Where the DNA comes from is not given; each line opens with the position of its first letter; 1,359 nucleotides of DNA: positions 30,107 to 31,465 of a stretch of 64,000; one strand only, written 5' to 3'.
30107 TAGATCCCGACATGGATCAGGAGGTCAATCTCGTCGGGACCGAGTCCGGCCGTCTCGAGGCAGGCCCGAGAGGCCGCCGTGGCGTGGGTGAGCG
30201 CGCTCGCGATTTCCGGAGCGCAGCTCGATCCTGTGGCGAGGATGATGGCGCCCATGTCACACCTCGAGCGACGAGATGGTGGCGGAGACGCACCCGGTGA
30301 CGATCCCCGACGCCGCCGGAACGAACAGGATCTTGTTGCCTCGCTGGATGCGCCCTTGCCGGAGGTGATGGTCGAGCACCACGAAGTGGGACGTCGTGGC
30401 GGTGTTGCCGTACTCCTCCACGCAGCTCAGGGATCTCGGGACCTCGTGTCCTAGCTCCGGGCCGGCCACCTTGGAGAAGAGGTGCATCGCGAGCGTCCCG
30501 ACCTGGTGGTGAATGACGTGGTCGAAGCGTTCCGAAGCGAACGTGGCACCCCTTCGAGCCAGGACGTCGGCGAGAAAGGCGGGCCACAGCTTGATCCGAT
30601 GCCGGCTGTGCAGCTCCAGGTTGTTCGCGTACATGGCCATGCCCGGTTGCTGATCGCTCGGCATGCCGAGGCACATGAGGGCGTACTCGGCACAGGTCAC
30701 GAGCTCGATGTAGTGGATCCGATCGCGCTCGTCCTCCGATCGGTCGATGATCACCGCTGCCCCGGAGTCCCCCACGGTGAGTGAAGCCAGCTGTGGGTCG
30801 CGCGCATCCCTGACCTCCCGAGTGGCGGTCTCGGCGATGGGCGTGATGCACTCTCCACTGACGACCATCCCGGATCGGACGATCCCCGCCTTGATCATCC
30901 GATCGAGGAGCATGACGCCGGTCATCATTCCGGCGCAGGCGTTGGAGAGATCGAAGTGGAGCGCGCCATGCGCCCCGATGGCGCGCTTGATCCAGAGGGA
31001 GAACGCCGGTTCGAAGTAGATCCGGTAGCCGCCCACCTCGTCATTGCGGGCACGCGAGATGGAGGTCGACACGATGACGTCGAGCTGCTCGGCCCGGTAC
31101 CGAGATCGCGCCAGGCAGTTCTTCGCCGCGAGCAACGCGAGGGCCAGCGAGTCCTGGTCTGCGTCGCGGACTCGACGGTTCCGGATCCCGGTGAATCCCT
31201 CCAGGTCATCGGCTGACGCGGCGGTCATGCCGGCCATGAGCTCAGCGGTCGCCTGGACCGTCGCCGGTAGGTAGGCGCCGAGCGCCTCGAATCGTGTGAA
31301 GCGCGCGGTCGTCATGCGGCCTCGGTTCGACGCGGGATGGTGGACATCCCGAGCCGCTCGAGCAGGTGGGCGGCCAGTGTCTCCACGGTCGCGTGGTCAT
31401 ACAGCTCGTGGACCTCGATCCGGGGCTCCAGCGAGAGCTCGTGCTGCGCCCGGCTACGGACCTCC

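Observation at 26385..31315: Lipstatin / nocardiolactone-like beta-lactone cassette (thiolase pair - OleC - OleD) with no OleB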

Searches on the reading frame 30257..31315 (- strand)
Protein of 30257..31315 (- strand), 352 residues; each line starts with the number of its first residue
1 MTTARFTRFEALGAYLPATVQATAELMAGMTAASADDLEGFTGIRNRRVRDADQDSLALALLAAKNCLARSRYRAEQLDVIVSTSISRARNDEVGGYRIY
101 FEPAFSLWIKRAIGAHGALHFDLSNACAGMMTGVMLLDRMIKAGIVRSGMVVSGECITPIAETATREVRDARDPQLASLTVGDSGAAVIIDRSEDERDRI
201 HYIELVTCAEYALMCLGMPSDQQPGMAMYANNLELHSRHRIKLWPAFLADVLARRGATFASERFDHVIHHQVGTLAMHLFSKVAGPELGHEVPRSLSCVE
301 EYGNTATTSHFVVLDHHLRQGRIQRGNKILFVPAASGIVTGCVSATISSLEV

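Call 9: search_protein_families(library=pfam, proteins=[window:30257-31315:-], max_evalue=0.01)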
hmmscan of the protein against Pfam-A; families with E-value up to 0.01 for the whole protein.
window:30257-31315:- (352 aa): 2 families
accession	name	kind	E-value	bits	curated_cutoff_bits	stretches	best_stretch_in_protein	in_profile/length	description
PF08541.16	ACP_syn_III_C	-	1.4e-10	41.6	26.6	1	260-344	7-87/90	3-Oxoacyl-[acyl-carrier-protein (ACP)] synthase III C terminal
PF08545.16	ACP_syn_III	-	2.3e-09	37.5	24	1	121-203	1-74/80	3-Oxoacyl-[acyl-carrier-protein (ACP)] synthase III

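Call 10: search_protein_families(library=ncbifam, proteins=[window:30257-31315:-], max_evalue=0.01)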
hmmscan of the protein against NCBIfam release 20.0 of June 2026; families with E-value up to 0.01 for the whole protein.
window:30257-31315:- (352 aa): 10 families
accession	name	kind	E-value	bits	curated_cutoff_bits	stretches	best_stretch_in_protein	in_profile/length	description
NF006720.0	PRK09258.1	equivalog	2.8e-36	125.5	285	1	34-343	39-334/338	3-oxoacyl-ACP synthase III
NF006829.0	PRK09352.1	subfamily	9.6e-31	106.9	249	1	6-343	4-317/322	beta-ketoacyl-ACP synthase 3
TIGR00747.1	fabH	subfamily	5.1e-26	91.5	292.1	1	10-341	6-316/322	beta-ketoacyl-ACP synthase III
NF005541.0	PRK07204.1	equivalog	2.5e-14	53.4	402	1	8-342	6-324/329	beta-ketoacyl-ACP synthase III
NF005308.0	PRK06840.1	equivalog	5.6e-13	48.6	315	1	9-195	7-177/339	3-oxoacyl-ACP synthase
NF004623.0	PRK05963.1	equivalog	1.2e-12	47.8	437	1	7-343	6-324/328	beta-ketoacyl-ACP synthase III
NF005703.0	PRK07515.1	equivalog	3.6e-10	39.3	304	1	51-201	91-221/373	beta-ketoacyl-ACP synthase III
NF003274.0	PRK04262.1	equivalog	6.8e-10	38.5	244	1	12-191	8-165/347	hydroxymethylglutaryl-CoA synthase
NF005293.2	PRK06816.1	subfamily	0.00019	20.6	450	1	295-335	324-365/378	StlD/DarB family beta-ketosynthase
TIGR00748.1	HMG_CoA_syn_Arc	equivalog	0.00093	18.5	353.35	0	13-191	8-164/345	hydroxymethylglutaryl-CoA synthase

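Call 11: search_solved_structures(query=window:30257-31315:-, show_alignments=3)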
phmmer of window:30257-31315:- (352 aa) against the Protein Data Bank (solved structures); distinct sequences matched with E-value up to 0.001: 48.
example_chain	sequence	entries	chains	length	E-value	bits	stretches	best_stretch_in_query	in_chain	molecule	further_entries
4ylt_A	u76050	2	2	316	1.7e-16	63.6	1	6-341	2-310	3-oxoacyl-[acyl-carrier-protein] synthase 3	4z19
3il3_A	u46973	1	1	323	2.8e-16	62.9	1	8-337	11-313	3-oxoacyl-[acyl-carrier-protein] synthase 3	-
8vd9_A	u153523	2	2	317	3.2e-16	62.7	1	12-344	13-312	Beta-ketoacyl-[acyl-carrier-protein] synthase III 1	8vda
4nhd_A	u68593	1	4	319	7.6e-16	61.4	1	4-341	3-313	3-oxoacyl-[acyl-carrier-protein] synthase 3 protein 1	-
2ebd_A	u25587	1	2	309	1.6e-15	60.4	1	8-343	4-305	3-oxoacyl-[acyl-carrier-protein] synthase 3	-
3row_A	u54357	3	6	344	1e-14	57.7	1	35-339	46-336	3-oxoacyl-[ACP] synthase III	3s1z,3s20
3s21_A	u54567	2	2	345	1e-14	57.7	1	35-339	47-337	3-oxoacyl-[ACP] synthase III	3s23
5vxh_A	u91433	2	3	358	4.5e-14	55.6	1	35-339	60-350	3-oxoacyl-[ACP] synthase III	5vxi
3fk5_A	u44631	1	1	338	4.6e-14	55.6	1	35-339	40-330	3-oxoacyl-synthase III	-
5vxf_A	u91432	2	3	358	4.8e-14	55.5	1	35-339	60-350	3-oxoacyl-[ACP] synthase III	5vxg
4ryb_A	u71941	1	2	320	5.7e-14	55.3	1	6-343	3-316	3-oxoacyl-[acyl-carrier-protein] synthase 3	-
5vxd_A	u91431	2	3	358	1.2e-13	54.3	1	35-339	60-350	3-oxoacyl-[ACP] synthase III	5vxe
6b2s_A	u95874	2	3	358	1.8e-13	53.7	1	35-339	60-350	3-oxoacyl-[ACP] synthase III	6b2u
4dfe_A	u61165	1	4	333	1.8e-13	53.6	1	6-341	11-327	3-oxoacyl-[acyl-carrier-protein] synthase 3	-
4ktm_A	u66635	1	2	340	2.5e-13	53.2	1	35-339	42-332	3-oxoacyl-[ACP] synthase III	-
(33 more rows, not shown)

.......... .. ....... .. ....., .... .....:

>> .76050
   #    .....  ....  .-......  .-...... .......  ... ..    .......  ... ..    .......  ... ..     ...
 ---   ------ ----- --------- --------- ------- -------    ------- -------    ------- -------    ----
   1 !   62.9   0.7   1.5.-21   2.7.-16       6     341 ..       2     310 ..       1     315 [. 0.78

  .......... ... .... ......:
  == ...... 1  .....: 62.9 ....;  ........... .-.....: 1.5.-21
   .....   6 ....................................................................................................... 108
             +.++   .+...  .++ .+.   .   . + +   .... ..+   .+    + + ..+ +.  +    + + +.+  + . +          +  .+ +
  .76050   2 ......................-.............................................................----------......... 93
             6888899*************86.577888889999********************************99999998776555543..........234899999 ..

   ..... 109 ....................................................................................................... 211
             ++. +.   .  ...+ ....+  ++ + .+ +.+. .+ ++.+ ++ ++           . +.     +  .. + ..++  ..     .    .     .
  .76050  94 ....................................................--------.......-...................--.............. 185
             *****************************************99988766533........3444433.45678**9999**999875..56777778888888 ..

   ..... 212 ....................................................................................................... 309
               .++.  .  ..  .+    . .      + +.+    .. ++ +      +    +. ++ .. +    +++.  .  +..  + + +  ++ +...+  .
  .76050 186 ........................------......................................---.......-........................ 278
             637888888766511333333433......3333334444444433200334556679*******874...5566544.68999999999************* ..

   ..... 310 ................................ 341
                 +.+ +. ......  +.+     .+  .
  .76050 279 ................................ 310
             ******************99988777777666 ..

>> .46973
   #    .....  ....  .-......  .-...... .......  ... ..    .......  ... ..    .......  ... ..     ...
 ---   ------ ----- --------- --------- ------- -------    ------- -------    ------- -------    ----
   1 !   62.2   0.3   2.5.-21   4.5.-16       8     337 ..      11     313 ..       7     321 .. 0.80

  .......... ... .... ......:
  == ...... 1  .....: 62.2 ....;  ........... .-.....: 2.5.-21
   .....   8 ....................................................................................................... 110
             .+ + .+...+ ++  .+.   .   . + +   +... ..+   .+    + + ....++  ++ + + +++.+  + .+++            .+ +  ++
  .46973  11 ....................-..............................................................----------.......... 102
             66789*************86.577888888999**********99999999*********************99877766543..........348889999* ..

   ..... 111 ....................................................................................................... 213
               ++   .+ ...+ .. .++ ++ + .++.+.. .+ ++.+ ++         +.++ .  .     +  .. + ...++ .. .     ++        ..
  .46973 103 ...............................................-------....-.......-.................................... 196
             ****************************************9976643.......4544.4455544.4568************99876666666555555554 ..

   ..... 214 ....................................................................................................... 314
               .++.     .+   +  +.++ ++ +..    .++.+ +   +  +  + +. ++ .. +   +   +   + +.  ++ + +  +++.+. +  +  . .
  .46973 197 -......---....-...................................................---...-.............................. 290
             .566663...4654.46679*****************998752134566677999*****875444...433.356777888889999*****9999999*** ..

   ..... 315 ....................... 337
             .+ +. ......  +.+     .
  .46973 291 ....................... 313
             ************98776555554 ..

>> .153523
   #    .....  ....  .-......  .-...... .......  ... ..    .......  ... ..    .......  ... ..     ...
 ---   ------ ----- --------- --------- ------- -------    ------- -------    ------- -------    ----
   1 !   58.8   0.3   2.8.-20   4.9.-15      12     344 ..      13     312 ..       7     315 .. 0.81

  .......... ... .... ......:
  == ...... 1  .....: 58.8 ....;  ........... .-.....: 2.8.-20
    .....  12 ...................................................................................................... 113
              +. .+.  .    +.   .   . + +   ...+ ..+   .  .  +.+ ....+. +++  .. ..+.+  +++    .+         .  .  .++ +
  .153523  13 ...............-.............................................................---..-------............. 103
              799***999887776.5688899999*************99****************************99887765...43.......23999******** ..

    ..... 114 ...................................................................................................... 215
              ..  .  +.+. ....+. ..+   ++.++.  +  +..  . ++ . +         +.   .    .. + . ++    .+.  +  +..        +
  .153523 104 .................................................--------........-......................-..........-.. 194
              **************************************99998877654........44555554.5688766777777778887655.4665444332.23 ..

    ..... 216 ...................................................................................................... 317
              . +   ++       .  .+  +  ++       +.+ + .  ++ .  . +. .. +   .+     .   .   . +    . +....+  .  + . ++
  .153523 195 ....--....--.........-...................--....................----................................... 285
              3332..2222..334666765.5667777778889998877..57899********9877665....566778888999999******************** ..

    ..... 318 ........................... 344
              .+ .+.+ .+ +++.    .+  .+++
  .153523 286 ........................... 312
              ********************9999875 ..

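Call 92: search_protein_representatives(protein=window:30257-31315:-)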
Query: 352 residues. Proteins with E-value up to 0.001 (for the whole library): 1976; up to 1e-10: 502; up to 1e-30: 217. The best 150 are listed.
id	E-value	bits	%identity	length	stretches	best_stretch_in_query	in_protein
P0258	3.7e-123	427.3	60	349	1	7-352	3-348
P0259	1.2e-107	376.3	50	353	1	7-352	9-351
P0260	2.2e-96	339.3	46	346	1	7-348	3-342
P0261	8.5e-92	324.2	49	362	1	6-348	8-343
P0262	4.5e-89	315.3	48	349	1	5-351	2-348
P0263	2.9e-87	309.3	50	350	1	6-352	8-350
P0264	2.6e-86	306.2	46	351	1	7-352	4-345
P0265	1.9e-85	303.3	45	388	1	5-350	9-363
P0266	4.2e-83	295.6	44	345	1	7-350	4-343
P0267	1.0e-79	284.6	46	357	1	7-352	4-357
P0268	3.8e-78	279.4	44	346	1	7-352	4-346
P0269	7.9e-76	271.7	42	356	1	5-351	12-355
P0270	5.0e-75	269.1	54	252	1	102-352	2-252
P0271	2.6e-73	263.5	44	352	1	4-350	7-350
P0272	2.7e-73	263.4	44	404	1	7-352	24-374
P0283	1.4e-64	234.8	33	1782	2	9-348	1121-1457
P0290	1.9e-63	231.1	33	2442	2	5-347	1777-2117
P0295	2.7e-61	224.0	35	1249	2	7-347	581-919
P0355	1.8e-49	185.1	33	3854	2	9-347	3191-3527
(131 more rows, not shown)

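Call 93: search_protein_families(library=pfam, proteins=[P0355, P0290, P0283, P0295], max_evalue=0.0001)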
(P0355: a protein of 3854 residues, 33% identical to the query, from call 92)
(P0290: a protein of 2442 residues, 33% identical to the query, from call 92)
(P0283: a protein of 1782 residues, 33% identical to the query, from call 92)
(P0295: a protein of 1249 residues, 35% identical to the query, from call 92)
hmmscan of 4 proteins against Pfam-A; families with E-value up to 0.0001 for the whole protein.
P0355 (3854 aa): 21 families
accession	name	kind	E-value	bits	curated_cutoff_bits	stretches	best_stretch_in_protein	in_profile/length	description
PF00501.34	AMP-binding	-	5.9e-149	496.5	29.9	2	2566-2909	1-383/384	AMP-binding enzyme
PF00668.25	Condensation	-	1.2e-96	324.6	30.6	1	2095-2546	5-456/456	Condensation domain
PF00109.32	ketoacyl-synt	-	1.3e-90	303.9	20.8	1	686-923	3-252/252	Beta-ketoacyl synthase, N-terminal domain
PF00698.26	Acyl_transf_1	-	1.7e-58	199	32.7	1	1202-1511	2-311/319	Acyl transferase domain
PF02801.28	Ketoacyl-synt_C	-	5.1e-44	149.5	20.8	1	931-1048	1-118/119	Beta-ketoacyl synthase, C-terminal domain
PF00550.31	PP-binding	-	3.6e-40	136.5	20.8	3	1994-2057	1-64/67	Phosphopantetheine attachment site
PF08242.18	Methyltransf_12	-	3.4e-20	73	30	1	1754-1854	1-98/98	Methyltransferase domain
PF08541.16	ACP_syn_III_C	-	1.4e-17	64.1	26.6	2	3432-3526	2-89/90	3-Oxoacyl-[acyl-carrier-protein (ACP)] synthase III C terminal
PF08545.16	ACP_syn_III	-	3.7e-17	62.4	24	1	3300-3386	1-78/80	3-Oxoacyl-[acyl-carrier-protein (ACP)] synthase III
PF22621.2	CurL-like_PKS_C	-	3.4e-16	59.4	27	1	1113-1176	1-64/64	CurL-like, PKS C-terminal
PF13193.12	AMP-binding_C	-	4.1e-16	60.1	24.5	1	2969-3044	1-76/76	AMP-binding enzyme C-terminal domain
PF16197.11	KAsynt_C_assoc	-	9.8e-16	58.6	33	1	1051-1161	1-107/111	Ketoacyl-synthetase C-terminal extension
PF23297.2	ACP_SdgA_C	-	3.4e-12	46.7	27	1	1995-2068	14-87/95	Highly reducing polyketide synthase sdgA, C-terminal ACP domain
PF08241.18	Methyltransf_11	-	1.9e-11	44.9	21.2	1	1754-1856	1-95/95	Methyltransferase domain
PF13649.12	Methyltransf_25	-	3.1e-11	44.2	27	1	1753-1852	1-97/97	Methyltransferase domain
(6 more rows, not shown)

P0290 (2442 aa): 8 families
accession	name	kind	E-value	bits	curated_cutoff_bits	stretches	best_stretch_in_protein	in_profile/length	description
PF00501.34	AMP-binding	-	2.8e-151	504.1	29.9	2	1176-1522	2-384/384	AMP-binding enzyme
PF00668.25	Condensation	-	1e-96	324.9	30.6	1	716-1154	7-454/456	Condensation domain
PF00550.31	PP-binding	-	1.1e-25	90.1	20.8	2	611-673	2-64/67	Phosphopantetheine attachment site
PF08541.16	ACP_syn_III_C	-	5.2e-25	87.9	26.6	2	2353-2440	1-88/90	3-Oxoacyl-[acyl-carrier-protein (ACP)] synthase III C terminal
PF13193.12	AMP-binding_C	-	6.2e-17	62.7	24.5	1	1581-1655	1-76/76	AMP-binding enzyme C-terminal domain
PF08545.16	ACP_syn_III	-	3.4e-16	59.3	24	1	1890-1969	1-71/80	3-Oxoacyl-[acyl-carrier-protein (ACP)] synthase III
PF23024.1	AMP-dom_DIP2-like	-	2.2e-10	41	27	1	453-568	2-107/110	Disco-interacting protein 2-like, AMP domain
PF23297.2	ACP_SdgA_C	-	9.6e-05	22.8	27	0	607-684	10-87/95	Highly reducing polyketide synthase sdgA, C-terminal ACP domain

P0283 (1782 aa): 6 families
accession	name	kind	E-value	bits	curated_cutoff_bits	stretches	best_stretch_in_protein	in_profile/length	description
PF00668.25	Condensation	-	2.4e-100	336.8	30.6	1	32-463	6-447/456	Condensation domain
PF00501.34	AMP-binding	-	6.2e-85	285.7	29.9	1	493-833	2-384/384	AMP-binding enzyme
PF08541.16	ACP_syn_III_C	-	2.9e-26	91.9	26.6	2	1694-1780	2-88/90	3-Oxoacyl-[acyl-carrier-protein (ACP)] synthase III C terminal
PF08545.16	ACP_syn_III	-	6.1e-19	68.1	24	1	1229-1315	1-78/80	3-Oxoacyl-[acyl-carrier-protein (ACP)] synthase III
PF13193.12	AMP-binding_C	-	1.1e-12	49.1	24.5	1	892-978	1-76/76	AMP-binding enzyme C-terminal domain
PF00550.31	PP-binding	-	9.3e-11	42.3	20.8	1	1009-1070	3-67/67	Phosphopantetheine attachment site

P0295 (1249 aa): 4 families
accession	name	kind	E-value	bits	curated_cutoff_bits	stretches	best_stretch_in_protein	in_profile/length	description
PF00668.25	Condensation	-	1.9e-103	347.1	30.6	1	36-470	5-445/456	Condensation domain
PF08541.16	ACP_syn_III_C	-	9.5e-23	80.6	26.6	2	1161-1247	2-88/90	3-Oxoacyl-[acyl-carrier-protein (ACP)] synthase III C terminal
PF08545.16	ACP_syn_III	-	3.2e-16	59.4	24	1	692-778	1-78/80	3-Oxoacyl-[acyl-carrier-protein (ACP)] synthase III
PF00550.31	PP-binding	-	2.4e-12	47.4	20.8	1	504-567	2-66/67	Phosphopantetheine attachment site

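Call 95: find_encoding_contigs(protein=P0355, flank=10000, max_places=2)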
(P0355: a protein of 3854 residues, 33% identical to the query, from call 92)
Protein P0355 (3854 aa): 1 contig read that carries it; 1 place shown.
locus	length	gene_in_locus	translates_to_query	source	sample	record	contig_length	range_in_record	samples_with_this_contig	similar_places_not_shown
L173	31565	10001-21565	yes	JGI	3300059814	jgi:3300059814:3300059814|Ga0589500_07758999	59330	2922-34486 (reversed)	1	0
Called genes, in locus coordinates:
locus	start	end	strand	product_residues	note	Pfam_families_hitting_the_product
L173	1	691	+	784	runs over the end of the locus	PF00873:ACR_tran (faint), PF03176:MMPL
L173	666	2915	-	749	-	PF13243:SQHop_cyclase_C (weak), PF13709:DUF4159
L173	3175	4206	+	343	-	PF20030:bpMoxR, PF07726:AAA_3, PF07728:AAA_5, PF17863:AAA_lid_2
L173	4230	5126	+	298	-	PF01882:DUF58, PF13519:VWA_2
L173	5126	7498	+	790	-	PF07584:BatA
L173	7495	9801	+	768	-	PF07090:GATase1_like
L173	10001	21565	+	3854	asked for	PF00501:AMP-binding, PF23024:AMP-dom_DIP2-like, PF00550:PP-binding, PF00109:ketoacyl-synt, PF02801:Ketoacyl-synt_C, PF16197:KAsynt_C_assoc, PF00698:Acyl_transf_1, PF22336:RhiE-like_linker, +16 more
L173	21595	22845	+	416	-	PF03621:MbtH, PF00296:Bac_luciferase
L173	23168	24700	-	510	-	-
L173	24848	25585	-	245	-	PF21948:LplA-B_cat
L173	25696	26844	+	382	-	PF03130:HEAT_PBS (faint), PF02985:HEAT (faint), PF13646:HEAT_2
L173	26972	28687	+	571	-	-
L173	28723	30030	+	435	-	PF00376:MerR, PF13411:MerR_1, PF13424:TPR_12 (faint), PF13428:TPR_14 (faint), PF13432:TPR_16, PF13414:TPR_11 (weak), PF13432:TPR_16 (weak), PF14559:TPR_19 (weak), +6 more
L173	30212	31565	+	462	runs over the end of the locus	-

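Call 100: find_encoding_contigs(protein=P0283, flank=10000, max_places=3)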
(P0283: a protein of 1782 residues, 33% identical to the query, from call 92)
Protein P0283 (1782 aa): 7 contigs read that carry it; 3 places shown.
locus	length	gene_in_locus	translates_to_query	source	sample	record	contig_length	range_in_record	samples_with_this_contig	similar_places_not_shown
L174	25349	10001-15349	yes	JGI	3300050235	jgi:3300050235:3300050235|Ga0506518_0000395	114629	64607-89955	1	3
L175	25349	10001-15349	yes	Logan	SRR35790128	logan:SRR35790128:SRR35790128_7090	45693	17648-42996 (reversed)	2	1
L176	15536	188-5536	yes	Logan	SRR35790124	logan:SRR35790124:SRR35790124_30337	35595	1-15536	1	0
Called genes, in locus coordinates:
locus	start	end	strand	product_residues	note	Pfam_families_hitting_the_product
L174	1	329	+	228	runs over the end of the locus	-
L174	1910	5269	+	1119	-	PF00501:AMP-binding, PF23024:AMP-dom_DIP2-like (weak), PF00550:PP-binding, PF00109:ketoacyl-synt, PF02801:Ketoacyl-synt_C, PF16197:KAsynt_C_assoc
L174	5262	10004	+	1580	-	PF22336:RhiE-like_linker, PF22621:CurL-like_PKS_C, PF00698:Acyl_transf_1, PF13489:Methyltransf_23, PF08241:Methyltransf_11, PF08242:Methyltransf_12, PF13649:Methyltransf_25, PF08659:KR, +6 more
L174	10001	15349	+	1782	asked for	PF00668:Condensation, PF00501:AMP-binding, PF13193:AMP-binding_C, PF00550:PP-binding, PF08545:ACP_syn_III, PF08541:ACP_syn_III_C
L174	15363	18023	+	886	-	PF01326:PPDK_N, PF27448:Rph_4th, PF00391:PEP-utilizers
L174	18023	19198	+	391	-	PF00355:Rieske, PF00848:Ring_hydroxyl_A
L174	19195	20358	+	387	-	PF00355:Rieske, PF00848:Ring_hydroxyl_A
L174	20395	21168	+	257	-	PF04116:FA_hydroxylase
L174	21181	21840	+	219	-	PF17837:4PPT_N, PF01648:ACPS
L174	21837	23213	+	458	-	PF01425:Amidase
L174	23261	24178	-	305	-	-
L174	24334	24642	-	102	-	-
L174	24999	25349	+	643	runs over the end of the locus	-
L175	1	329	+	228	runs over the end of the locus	-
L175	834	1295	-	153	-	PF09912:DUF2141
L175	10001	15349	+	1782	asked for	PF00668:Condensation, PF00501:AMP-binding, PF13193:AMP-binding_C, PF00550:PP-binding, PF08545:ACP_syn_III, PF08541:ACP_syn_III_C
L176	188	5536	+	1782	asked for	PF00668:Condensation, PF00501:AMP-binding, PF13193:AMP-binding_C, PF00550:PP-binding, PF08545:ACP_syn_III, PF08541:ACP_syn_III_C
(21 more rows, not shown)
